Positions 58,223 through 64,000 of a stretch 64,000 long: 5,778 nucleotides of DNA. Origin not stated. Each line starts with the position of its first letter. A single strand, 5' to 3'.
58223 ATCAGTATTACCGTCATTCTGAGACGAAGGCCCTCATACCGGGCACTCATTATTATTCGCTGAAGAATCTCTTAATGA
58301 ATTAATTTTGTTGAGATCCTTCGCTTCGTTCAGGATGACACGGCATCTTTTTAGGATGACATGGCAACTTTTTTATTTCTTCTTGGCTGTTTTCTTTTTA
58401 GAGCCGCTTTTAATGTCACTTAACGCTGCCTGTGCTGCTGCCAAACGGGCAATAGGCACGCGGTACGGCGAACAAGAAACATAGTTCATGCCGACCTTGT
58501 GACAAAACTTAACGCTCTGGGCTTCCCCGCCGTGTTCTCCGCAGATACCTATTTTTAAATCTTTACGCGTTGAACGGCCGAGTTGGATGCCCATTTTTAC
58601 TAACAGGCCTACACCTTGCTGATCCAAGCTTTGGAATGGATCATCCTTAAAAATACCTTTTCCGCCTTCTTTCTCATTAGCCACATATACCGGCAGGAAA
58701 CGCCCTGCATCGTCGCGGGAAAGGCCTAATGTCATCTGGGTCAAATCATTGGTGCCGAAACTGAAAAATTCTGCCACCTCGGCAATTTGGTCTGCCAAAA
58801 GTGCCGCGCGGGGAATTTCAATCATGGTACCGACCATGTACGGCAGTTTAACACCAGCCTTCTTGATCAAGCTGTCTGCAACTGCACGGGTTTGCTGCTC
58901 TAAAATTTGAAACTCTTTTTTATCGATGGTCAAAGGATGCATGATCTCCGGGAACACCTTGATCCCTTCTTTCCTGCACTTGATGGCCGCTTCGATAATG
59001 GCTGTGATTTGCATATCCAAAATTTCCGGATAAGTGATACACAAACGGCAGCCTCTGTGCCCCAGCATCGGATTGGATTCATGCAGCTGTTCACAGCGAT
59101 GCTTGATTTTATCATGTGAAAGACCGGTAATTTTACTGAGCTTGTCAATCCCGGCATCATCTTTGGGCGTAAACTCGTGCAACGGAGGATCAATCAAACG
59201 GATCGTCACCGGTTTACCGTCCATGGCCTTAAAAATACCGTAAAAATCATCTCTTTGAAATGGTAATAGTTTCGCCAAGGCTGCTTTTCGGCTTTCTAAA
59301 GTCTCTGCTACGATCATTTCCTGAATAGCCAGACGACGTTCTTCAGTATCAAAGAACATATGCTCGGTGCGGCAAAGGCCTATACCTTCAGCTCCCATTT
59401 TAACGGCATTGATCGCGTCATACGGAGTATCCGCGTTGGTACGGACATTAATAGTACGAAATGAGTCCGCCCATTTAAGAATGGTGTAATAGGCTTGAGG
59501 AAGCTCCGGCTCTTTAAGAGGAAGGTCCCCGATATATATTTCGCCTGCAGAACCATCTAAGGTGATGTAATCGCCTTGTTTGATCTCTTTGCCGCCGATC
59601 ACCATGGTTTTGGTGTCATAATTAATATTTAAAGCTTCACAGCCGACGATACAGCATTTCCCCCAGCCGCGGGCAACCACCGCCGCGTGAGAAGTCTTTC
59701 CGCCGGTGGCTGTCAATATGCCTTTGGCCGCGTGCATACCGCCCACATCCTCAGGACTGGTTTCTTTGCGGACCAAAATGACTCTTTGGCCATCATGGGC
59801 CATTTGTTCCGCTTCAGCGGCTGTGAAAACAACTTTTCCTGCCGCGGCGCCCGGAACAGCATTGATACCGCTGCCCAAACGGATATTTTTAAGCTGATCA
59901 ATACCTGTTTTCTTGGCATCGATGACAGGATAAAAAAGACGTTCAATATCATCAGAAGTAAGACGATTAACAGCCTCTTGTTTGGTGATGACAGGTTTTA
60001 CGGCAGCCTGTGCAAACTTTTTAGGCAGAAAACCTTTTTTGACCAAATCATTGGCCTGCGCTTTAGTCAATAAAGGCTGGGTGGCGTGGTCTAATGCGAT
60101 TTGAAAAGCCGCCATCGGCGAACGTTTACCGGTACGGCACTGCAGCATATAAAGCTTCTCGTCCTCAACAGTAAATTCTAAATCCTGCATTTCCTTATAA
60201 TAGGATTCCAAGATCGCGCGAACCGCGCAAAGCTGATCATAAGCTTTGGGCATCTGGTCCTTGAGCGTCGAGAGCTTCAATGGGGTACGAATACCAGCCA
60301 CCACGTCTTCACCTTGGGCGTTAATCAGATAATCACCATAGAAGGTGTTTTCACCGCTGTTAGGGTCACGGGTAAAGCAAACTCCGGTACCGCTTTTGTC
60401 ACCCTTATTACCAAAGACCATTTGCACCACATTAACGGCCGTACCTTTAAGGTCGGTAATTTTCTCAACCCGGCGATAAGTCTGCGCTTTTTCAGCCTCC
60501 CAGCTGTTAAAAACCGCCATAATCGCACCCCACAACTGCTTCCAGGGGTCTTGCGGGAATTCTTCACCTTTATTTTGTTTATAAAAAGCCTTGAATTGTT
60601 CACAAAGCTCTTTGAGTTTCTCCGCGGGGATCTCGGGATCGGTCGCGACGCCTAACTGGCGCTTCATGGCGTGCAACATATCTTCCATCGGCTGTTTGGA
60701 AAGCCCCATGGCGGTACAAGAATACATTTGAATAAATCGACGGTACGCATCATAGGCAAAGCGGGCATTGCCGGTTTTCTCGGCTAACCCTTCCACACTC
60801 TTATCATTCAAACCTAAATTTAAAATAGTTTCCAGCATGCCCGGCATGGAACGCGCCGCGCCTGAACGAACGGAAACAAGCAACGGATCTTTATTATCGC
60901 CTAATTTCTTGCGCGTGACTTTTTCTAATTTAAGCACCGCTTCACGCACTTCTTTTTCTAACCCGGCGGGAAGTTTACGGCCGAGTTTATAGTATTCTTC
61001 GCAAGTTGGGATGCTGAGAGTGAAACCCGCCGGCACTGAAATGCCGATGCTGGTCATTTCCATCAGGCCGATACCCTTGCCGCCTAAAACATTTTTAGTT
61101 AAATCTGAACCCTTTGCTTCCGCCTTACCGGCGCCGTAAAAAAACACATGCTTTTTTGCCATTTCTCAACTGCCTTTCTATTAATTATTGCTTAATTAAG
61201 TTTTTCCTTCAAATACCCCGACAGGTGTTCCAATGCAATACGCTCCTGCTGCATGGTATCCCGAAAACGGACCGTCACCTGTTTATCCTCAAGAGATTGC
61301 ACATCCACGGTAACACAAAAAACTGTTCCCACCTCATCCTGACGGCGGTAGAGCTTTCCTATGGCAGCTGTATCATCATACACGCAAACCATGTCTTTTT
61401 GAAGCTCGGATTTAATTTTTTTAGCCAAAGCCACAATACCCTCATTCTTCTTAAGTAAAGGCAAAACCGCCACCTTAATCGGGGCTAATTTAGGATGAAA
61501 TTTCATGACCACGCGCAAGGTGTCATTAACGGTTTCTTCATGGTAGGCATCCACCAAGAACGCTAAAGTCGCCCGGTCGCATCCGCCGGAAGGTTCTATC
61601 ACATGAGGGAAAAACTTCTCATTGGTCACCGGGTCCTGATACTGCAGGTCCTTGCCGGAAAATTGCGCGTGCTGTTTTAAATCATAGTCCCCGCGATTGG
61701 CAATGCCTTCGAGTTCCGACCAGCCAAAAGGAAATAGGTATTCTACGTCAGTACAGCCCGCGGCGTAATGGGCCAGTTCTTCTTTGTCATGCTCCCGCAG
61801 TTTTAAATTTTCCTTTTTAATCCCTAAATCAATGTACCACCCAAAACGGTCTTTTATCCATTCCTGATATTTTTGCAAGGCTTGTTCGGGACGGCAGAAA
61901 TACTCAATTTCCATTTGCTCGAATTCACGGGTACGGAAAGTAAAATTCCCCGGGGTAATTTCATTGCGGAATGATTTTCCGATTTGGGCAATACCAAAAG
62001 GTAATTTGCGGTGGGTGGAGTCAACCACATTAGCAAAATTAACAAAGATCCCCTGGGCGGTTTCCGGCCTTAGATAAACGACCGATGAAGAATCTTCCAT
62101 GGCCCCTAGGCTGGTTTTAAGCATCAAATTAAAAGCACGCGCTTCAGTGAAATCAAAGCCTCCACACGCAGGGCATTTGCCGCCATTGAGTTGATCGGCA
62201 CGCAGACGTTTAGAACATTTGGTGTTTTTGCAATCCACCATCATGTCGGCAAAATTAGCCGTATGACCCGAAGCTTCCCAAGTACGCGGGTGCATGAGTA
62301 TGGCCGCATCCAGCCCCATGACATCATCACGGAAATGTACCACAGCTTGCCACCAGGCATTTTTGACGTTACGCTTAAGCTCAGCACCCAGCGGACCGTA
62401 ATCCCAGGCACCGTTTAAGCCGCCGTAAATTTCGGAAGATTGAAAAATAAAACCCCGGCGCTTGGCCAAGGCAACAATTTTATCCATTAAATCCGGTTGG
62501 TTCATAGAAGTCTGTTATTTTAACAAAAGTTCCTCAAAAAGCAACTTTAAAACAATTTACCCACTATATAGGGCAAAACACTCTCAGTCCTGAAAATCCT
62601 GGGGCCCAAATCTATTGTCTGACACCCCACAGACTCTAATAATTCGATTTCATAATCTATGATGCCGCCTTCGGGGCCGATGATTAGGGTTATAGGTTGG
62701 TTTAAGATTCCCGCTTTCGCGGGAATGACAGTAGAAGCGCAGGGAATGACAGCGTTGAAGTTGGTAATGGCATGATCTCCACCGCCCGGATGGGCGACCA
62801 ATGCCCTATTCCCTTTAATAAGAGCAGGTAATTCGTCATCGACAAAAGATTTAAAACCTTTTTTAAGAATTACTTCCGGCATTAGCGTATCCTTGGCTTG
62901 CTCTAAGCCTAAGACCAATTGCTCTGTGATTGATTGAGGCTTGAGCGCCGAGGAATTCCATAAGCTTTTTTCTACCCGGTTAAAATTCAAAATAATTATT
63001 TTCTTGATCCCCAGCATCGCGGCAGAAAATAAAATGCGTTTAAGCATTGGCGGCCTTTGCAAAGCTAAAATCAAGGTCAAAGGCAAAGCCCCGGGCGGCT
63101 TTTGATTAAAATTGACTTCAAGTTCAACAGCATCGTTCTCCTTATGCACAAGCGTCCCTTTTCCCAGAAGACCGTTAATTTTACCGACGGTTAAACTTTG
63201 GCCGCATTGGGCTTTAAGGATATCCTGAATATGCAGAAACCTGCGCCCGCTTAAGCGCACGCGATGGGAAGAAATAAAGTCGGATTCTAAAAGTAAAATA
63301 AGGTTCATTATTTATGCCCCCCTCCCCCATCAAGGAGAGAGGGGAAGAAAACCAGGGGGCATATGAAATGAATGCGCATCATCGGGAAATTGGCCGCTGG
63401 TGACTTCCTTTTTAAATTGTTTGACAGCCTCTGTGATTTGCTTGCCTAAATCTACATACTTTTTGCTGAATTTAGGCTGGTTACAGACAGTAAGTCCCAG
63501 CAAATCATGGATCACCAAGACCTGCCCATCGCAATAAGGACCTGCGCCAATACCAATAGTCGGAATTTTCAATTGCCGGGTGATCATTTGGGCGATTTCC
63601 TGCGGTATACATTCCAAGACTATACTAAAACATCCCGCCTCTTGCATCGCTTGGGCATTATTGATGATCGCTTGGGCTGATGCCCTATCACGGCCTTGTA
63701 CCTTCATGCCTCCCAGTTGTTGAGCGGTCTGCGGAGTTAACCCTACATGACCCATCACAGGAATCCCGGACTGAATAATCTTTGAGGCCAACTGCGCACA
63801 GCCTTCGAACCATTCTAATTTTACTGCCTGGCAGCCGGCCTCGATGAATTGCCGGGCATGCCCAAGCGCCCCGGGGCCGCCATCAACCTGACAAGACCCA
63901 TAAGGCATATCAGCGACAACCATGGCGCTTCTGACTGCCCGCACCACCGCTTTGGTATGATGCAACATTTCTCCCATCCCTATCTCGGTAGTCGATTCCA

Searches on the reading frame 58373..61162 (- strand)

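Call 25: search_protein_families(library=ncbifam, max_evalue=1e-10, proteins=[window:58373-61162:-])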
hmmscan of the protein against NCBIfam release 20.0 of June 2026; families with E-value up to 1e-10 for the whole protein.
window:58373-61162:- (929 aa): 10 families
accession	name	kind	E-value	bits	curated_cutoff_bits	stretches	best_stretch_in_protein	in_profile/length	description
TIGR01828.1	pyru_phos_dikin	equivalog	0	1260.2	843.45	2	390-914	354-865/865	pyruvate, phosphate dikinase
NF004531.0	PRK05878.1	equivalog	1.2e-137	459.7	456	2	19-373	19-328/534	pyruvate, phosphate dikinase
NF005057.0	PRK06464.1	equivalog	1.7e-58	198.4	598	1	429-908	357-784/798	phosphoenolpyruvate synthase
TIGR01418.1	PEP_synth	equivalog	5.6e-50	170.5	739.75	1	429-902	353-772/784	pyruvate, water dikinase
TIGR01417.1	PTS_I_fam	equivalog_domain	1.2e-37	129.6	341.7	2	692-817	346-465/565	phosphoenolpyruvate--protein phosphotransferase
NF008382.0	PRK11177.1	equivalog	2.2e-28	99.2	824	1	694-817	349-466/575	phosphoenolpyruvate-protein phosphotransferase PtsI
NF008283.0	PRK11061.1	equivalog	8e-22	77.3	583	1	693-819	513-634/748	phosphoenolpyruvate--protein phosphotransferase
NF004881.0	PRK06241.2-2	equivalog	1.9e-15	56.2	883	0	431-544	790-889/898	phosphoenolpyruvate synthase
NF052631.1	prodigiosin_PigC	equivalog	5.6e-12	44.4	1300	0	429-544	778-881/883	prodigiosin ligase PigC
NF004882.0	PRK06241.2-3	equivalog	6.8e-11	41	850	0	431-542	719-816/827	phosphoenolpyruvate synthase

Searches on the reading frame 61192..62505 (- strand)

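Call 25: search_protein_families(library=ncbifam, max_evalue=1e-10, proteins=[window:61192-62505:-])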
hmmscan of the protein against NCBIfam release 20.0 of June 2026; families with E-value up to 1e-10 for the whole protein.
window:61192-62505:- (437 aa): 7 families
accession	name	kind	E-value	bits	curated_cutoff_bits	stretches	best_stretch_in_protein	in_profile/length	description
NF003211.1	PRK04173.1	equivalog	5.7e-190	632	312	2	110-432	129-454/454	glycine--tRNA ligase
TIGR00389.1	glyS_dimeric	equivalog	4.6e-150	500.9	243.3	3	7-220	3-235/565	glycine--tRNA ligase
NF011484.0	PRK14894.1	equivalog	5e-149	496.9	1050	2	7-326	6-338/539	glycine--tRNA ligase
TIGR00418.1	thrS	equivalog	1.3e-12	47.4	383.65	0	137-242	252-357/565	threonine--tRNA ligase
NF008979.1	PRK12325.1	exception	4.7e-12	45.5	550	0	336-429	338-433/437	proline--tRNA ligase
NF006625.0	PRK09194.1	equivalog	1.3e-11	44.1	558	0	334-429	459-555/559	proline--tRNA ligase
TIGR00408.1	proS_fam_I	equivalog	7.3e-11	41.6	437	0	143-436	100-381/475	proline--tRNA ligase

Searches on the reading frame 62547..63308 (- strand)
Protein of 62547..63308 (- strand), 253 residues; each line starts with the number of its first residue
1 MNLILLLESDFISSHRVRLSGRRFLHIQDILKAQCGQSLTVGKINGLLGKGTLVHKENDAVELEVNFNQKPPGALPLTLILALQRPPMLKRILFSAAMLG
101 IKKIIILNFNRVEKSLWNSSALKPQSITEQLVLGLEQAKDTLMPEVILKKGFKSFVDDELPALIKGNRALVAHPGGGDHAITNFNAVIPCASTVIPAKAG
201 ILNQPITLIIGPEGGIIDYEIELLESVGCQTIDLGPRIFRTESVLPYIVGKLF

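Call 77: search_protein_families(library=pfam, max_evalue=0.0001, proteins=[window:62547-63308:-])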
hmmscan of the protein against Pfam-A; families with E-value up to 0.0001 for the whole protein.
window:62547-63308:- (253 aa): 1 family
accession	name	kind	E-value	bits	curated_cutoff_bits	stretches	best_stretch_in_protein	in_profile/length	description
PF04452.19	Methyltrans_RNA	-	1.7e-27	96.5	23.9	1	74-248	4-160/165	RNA methyltransferase domain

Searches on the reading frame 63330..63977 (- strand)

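Call 77: search_protein_families(library=pfam, max_evalue=0.0001, proteins=[window:63330-63977:-])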
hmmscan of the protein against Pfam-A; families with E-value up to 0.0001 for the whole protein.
window:63330-63977:- (215 aa): 1 family
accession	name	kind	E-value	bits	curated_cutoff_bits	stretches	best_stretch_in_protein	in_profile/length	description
PF02548.21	Pantoate_transf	-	7.5e-79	265.2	28.7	1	1-199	60-258/259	Ketopantoate hydroxymethyltransferase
